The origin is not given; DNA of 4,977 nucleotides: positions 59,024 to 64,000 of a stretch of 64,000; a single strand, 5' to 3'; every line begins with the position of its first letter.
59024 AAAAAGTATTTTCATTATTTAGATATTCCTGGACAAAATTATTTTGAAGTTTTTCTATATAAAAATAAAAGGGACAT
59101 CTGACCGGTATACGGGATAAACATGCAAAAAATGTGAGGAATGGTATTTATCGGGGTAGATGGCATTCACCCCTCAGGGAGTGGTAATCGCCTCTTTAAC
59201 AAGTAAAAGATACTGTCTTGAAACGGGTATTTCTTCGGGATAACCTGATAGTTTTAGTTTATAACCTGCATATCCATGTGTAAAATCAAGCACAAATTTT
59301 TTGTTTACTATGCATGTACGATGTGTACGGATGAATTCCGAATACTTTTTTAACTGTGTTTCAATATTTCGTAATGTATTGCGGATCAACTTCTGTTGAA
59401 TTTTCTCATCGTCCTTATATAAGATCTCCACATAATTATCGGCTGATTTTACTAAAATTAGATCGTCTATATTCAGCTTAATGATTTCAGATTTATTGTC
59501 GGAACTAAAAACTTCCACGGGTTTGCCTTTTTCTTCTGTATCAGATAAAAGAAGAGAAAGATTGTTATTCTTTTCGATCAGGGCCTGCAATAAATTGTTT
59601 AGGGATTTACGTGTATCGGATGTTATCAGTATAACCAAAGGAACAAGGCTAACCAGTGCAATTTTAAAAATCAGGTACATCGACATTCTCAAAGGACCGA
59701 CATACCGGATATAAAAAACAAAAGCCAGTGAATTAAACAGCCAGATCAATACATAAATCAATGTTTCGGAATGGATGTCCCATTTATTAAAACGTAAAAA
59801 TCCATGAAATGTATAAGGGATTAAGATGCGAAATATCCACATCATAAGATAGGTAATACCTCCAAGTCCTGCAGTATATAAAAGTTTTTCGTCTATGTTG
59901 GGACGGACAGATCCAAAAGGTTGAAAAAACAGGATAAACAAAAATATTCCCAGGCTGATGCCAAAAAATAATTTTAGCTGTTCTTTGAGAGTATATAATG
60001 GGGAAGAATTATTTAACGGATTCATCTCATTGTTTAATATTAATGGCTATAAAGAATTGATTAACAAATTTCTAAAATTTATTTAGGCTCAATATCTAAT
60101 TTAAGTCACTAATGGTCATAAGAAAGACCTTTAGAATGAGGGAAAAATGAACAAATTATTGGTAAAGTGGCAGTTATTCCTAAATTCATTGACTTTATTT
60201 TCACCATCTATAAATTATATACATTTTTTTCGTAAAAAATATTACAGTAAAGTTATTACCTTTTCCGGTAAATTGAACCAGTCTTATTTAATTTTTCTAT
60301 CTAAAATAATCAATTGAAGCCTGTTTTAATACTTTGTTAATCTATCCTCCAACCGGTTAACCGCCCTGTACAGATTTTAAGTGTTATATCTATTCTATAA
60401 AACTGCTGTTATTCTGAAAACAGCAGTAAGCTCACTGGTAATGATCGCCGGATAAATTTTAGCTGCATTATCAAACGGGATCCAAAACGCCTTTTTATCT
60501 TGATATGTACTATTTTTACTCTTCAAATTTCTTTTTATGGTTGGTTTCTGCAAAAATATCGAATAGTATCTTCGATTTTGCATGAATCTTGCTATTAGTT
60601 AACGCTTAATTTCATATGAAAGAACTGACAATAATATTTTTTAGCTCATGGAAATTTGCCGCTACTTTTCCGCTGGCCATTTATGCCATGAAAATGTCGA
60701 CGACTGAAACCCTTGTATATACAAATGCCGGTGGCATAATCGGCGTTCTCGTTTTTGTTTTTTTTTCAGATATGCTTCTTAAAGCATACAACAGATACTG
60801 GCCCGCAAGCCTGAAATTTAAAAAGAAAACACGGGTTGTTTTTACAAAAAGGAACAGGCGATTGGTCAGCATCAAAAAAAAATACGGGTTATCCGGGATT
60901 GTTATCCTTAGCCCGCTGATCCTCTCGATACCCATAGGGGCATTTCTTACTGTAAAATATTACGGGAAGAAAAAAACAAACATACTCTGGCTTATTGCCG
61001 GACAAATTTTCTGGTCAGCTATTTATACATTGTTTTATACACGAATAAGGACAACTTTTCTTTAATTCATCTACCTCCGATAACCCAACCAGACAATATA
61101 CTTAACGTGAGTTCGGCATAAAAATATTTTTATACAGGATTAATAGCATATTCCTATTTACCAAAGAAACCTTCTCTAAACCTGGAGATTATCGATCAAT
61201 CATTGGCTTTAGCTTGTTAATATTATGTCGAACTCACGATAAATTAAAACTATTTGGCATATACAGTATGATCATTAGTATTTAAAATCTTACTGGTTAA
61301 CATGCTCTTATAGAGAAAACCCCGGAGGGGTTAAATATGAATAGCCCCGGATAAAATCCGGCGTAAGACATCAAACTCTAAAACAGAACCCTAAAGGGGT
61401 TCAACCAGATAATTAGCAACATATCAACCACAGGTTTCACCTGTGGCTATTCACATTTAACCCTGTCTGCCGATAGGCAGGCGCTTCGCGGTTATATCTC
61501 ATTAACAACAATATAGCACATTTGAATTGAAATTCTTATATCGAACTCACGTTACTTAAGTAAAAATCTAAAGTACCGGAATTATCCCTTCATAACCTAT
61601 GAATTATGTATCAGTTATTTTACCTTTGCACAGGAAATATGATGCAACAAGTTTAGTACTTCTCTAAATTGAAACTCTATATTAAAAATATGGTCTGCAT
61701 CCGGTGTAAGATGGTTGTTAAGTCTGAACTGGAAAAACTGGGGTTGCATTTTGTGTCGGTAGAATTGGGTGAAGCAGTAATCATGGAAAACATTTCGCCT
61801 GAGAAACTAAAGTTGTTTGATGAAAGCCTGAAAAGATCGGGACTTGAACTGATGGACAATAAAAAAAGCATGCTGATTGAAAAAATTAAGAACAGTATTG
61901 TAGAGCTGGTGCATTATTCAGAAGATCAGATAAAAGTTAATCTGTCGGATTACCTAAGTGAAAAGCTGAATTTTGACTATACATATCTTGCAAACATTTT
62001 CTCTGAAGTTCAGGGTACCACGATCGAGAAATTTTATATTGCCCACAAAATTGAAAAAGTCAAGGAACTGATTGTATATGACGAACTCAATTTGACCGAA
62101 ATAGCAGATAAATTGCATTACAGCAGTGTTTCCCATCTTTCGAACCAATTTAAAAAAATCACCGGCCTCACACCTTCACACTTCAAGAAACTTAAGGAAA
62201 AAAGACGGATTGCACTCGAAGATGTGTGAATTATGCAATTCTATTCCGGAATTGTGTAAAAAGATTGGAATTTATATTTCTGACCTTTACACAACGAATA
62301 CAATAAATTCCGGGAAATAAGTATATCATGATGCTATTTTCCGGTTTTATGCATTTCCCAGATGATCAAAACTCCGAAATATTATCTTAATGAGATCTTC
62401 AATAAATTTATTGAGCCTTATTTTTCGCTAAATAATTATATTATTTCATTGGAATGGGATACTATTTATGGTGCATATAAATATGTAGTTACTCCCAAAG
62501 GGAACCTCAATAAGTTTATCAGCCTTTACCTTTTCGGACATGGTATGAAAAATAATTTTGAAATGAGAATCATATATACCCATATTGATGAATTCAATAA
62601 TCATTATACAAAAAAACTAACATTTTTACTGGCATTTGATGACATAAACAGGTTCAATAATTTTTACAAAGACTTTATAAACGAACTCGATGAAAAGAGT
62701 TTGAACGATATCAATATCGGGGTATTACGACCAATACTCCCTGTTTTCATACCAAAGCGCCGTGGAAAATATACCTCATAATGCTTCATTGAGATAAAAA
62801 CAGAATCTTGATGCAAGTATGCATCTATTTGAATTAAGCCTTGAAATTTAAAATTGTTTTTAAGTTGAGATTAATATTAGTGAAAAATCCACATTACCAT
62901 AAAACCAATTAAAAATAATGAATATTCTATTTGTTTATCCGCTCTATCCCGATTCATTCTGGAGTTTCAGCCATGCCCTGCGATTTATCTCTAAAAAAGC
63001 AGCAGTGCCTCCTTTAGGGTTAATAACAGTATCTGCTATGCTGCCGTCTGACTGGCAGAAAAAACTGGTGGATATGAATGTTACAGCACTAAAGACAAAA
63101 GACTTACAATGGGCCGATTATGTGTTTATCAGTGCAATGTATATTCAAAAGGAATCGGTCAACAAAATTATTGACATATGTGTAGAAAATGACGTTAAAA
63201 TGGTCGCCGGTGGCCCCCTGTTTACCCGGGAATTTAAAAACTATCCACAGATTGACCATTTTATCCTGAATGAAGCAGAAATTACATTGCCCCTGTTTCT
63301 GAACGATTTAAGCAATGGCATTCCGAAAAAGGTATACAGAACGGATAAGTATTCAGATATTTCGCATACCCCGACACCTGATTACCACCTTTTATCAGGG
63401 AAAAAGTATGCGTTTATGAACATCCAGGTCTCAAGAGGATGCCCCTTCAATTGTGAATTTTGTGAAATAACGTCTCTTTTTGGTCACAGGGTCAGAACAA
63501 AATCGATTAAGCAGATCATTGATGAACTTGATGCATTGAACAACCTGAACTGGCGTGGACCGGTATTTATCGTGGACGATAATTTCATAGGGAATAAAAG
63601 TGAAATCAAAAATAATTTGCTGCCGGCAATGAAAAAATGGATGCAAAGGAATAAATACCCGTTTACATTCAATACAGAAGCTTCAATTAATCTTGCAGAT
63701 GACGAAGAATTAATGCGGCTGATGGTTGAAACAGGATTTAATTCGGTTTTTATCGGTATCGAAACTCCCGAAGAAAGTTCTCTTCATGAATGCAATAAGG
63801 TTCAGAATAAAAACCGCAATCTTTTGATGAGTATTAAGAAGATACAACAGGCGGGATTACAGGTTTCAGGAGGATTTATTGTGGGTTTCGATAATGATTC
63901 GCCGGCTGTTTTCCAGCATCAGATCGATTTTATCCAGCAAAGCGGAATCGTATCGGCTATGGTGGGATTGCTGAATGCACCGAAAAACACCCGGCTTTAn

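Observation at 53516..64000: Accessory locus with three B12-radical-SAM paralogs, a front-end-type desaturase and an SDR, flanked by LytTR and AraC regulators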

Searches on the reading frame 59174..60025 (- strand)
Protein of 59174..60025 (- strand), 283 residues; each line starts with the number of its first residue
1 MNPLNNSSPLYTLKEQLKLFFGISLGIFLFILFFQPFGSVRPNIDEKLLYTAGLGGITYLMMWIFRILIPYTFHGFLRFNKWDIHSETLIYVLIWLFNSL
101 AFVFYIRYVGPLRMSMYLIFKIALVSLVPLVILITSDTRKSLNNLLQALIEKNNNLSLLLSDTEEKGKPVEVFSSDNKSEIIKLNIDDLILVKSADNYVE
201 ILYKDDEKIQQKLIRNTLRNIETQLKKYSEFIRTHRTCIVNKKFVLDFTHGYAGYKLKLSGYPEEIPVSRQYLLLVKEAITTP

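Call 4: search_protein_families(library=pfam, proteins=[window:59174-60025:-], max_evalue=0.01)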
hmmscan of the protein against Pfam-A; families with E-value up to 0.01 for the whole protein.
window:59174-60025:- (283 aa): 1 family
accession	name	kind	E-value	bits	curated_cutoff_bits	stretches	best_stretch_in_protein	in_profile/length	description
PF04397.21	LytTR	-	2.4e-15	56.9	22.6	1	180-280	2-97/98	LytTr DNA-binding domain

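Call 5: search_protein_families(library=ncbifam, proteins=[window:59174-60025:-], max_evalue=0.001)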
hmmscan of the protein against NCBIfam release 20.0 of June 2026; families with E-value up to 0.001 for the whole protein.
window:59174-60025:- (283 aa): 2 families
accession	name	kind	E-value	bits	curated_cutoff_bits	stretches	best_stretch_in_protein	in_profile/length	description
NF008677.0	PRK11697.1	equivalog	2.3e-06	27.2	246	1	142-280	108-235/238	two-component system response regulator BtsR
NF010684.1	PRK14084.1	equivalog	0.00017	21.4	375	1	164-280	146-252/254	response regulator transcription factor LytR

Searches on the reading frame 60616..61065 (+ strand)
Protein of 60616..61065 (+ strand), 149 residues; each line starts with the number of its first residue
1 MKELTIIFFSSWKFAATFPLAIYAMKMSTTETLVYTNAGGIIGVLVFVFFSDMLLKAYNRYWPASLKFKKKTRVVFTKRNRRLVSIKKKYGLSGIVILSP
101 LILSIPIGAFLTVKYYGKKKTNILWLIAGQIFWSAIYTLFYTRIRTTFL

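Call 4: search_protein_families(library=pfam, proteins=[window:60616-61065:+], max_evalue=0.01)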
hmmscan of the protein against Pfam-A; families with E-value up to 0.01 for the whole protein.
window:60616-61065:+ (149 aa): 1 family
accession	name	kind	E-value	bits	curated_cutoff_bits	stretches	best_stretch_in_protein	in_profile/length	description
PF06695.16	Sm_multidrug_ex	-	0.004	18.2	30.7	1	19-136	7-121/121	Putative small multi-drug export protein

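Call 5: search_protein_families(library=ncbifam, proteins=[window:60616-61065:+], max_evalue=0.001)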
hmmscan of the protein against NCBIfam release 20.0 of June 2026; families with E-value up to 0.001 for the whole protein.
window:60616-61065:+ (149 aa): 0 families

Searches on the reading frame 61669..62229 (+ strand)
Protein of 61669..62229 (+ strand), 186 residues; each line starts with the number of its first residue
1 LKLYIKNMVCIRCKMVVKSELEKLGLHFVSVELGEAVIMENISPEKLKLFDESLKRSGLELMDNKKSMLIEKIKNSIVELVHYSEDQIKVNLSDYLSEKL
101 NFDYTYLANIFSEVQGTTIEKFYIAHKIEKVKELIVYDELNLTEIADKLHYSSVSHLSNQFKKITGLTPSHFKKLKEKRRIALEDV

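Call 4: search_protein_families(library=pfam, proteins=[window:61669-62229:+], max_evalue=0.01)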
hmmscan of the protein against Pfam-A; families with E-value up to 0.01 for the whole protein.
window:61669-62229:+ (186 aa): 2 families
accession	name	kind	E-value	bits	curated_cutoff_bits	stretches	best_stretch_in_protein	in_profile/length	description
PF12833.13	HTH_18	-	1.3e-15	57.9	33.6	1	96-174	1-79/80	Helix-turn-helix domain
PF00165.29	HTH_AraC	-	1.7e-12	47.6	26.6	1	139-170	8-38/42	Bacterial regulatory helix-turn-helix proteins, AraC family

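Call 5: search_protein_families(library=ncbifam, proteins=[window:61669-62229:+], max_evalue=0.001)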
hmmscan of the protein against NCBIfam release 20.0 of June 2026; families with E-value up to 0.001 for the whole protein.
window:61669-62229:+ (186 aa): 13 families
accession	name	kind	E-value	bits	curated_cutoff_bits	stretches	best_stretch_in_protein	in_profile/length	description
TIGR04094.1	adjacent_YSIRK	equivalog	1.2e-12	47.6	200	1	69-173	279-383/383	YSIRK-targeted surface antigen transcriptional regulator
NF047455.1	TF_Staph_AryK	equivalog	1.2e-10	40.3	850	1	65-179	154-262/759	transcriptional regulator AryK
NF007693.0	PRK10371.1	equivalog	8.2e-10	38.4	253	1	94-182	218-306/309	transcriptional regulator MelR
NF007860.0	PRK10572.1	equivalog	4e-09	35.7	208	1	54-178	162-287/292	arabinose operon transcriptional regulator AraC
NF047788.1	TransRegPocR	equivalog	6.7e-08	32.1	500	1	67-178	185-293/296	transcriptional regulator PocR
NF006902.0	PRK09393.1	equivalog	3e-07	29.9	425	1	65-176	210-322/327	transcriptional regulator FtrA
NF049932.1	TranspRegBtr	equivalog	3.5e-07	29.1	900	1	72-182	161-271/531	bacillibactin transport transcriptional regulator Btr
NF033869.1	viru_reg_Rsp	equivalog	8.5e-07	27.8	400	1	74-176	146-249/701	AraC family transcriptional regulator Rsp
NF011732.0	PRK15185.1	equivalog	3.8e-05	23.1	354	1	111-175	243-306/309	transcriptional regulator HilD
TIGR02297.1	HpaA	equivalog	0.00024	20.4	274.65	1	75-174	192-286/287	4-hydroxyphenylacetate catabolism regulatory protein HpaA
NF007633.0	PRK10296.1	equivalog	0.00036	20.1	264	0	127-174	226-273/280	transcriptional regulator ChbR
NF049968.1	QhpR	equivalog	0.00039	19.7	250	1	134-173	245-284/284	AraC-like transcriptional regulator QhpR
NF011733.0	PRK15186.1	equivalog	0.00066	19.1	403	0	97-174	204-280/291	AraC family transcriptional regulator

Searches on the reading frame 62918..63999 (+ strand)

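Call 4: search_protein_families(library=pfam, proteins=[window:62918-63999:+], max_evalue=0.01)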
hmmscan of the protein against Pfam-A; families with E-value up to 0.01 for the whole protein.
window:62918-63999:+ (360 aa): 2 families
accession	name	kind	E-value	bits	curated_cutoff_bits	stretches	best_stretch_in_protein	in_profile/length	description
PF04055.27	Radical_SAM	-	1.5e-14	54.9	29.5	1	169-331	1-158/166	Radical SAM superfamily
PF02310.24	B12-binding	-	1.3e-06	28.7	32.1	1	29-125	11-118/121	B12 binding domain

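Call 5: search_protein_families(library=ncbifam, proteins=[window:62918-63999:+], max_evalue=0.001)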
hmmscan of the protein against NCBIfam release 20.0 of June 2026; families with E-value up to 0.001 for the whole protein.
window:62918-63999:+ (360 aa): 22 families
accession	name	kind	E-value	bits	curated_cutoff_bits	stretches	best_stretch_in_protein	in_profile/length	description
TIGR04479.1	bcpD_PhpK_rSAM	subfamily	9.6e-28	96.8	600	1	156-342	230-409/504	PhpK family radical SAM P-methyltransferase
TIGR04013.1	B12_SAM_MJ_1487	hypoth_equivalog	1.2e-23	83.6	251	1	40-340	18-331/382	TIGR04013 family B12-binding domain/radical SAM domain-containing protein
TIGR04072.2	rSAM_ladder_B12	equivalog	1.6e-17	63.3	360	1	79-340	84-347/443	lipid biosynthesis B12-binding/radical SAM protein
NF050148.1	rSAM_ApyD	equivalog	2.6e-16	59.2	750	1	92-339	103-363/645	RiPP biosynthesis radical SAM protein ApyD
TIGR02026.1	BchE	equivalog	1.5e-15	57.1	481.35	1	153-334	174-357/497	magnesium-protoporphyrin IX monomethyl ester anaerobic oxidative cyclase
TIGR04014.1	B12_SAM_MJ_0865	equivalog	1.9e-15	56.6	360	1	167-342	161-336/434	methyl-coenzyme M reductase glutamine C-methyltransferase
TIGR03471.1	HpnJ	equivalog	4.4e-15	55.5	577.6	1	163-341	194-364/472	hopanoid biosynthesis associated radical SAM protein HpnJ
NF045585.1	rSAM_slr0320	equivalog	3e-14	52.4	775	1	155-316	224-381/511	photosystem II high light acclimation radical SAM protein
TIGR04367.1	HpnR_B12_rSAM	equivalog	2.9e-13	49.2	650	1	168-322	188-333/490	hopanoid C-3 methylase HpnR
TIGR01125.1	TIGR01125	equivalog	3.9e-11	42.6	356.95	1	66-209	37-179/432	30S ribosomal protein S12 methylthiotransferase RimO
NF033712.0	B12_rSAM_KedN5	subfamily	9.1e-11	40.7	700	1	163-336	192-364/624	KedN5 family methylcobalamin-dependent radical SAM C-methyltransferase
TIGR00089.1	TIGR00089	subfamily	1.9e-09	36.8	251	1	59-344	30-320/429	MiaB/RimO family radical SAM methylthiotransferase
NF040542.1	rSAM_RCCLKC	equivalog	2.1e-09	37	450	1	145-322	159-330/423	arsinothricin biosynthesis radical SAM protein ArsL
NF038361.1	rSAM_Sden_1168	equivalog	2.4e-09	36.3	575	1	166-346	282-455/560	Sden_1168 family B12-binding radical SAM P-methyltransferase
NF033070.1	rSAM_AprD4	equivalog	7.2e-09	35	500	1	142-346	164-370/456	AprD4 family radical SAM diol-dehydratase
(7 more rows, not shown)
